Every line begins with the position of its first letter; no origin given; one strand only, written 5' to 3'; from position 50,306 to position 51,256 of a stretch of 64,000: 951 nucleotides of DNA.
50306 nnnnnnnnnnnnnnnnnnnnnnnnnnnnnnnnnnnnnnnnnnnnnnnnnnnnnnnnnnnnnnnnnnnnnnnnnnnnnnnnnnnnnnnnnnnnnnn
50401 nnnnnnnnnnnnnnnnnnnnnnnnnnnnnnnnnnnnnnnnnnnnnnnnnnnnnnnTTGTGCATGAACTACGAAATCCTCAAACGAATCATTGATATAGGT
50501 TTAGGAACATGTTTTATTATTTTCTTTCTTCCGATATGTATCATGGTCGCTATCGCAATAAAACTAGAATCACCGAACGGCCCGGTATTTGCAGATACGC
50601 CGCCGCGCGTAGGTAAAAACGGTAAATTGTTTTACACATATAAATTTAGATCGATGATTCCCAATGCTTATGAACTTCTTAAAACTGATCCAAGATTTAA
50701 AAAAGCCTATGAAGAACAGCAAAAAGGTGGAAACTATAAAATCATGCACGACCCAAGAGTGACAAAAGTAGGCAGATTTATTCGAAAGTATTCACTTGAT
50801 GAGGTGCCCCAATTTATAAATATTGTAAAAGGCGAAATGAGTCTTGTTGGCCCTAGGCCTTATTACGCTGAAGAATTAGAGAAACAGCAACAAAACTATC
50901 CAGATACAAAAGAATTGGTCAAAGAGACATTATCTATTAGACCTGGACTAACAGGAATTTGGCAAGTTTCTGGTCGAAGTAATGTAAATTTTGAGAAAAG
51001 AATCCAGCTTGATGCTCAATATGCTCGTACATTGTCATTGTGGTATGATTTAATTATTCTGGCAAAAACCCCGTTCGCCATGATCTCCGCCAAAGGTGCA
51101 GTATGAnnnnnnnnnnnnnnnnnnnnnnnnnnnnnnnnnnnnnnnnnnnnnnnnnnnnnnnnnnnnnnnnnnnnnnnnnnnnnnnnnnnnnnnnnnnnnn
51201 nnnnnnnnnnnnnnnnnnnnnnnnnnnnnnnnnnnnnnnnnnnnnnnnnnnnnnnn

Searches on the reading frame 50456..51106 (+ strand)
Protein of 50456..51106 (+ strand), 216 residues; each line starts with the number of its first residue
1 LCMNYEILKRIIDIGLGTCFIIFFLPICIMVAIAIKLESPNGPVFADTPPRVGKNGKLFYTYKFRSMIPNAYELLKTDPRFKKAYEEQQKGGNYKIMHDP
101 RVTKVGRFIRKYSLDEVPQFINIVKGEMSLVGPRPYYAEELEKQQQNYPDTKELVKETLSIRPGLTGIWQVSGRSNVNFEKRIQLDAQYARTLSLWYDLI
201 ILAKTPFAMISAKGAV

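Call 54: search_protein_families(library=pfam, proteins=[window:50456-51106:+], max_evalue=0.01)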
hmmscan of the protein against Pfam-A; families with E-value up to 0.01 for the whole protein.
window:50456-51106:+ (216 aa): 1 family
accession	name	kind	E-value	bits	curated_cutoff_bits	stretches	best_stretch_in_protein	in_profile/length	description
PF02397.22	Bac_transf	-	9.2e-59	198.4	27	1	9-210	1-178/179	Bacterial sugar transferase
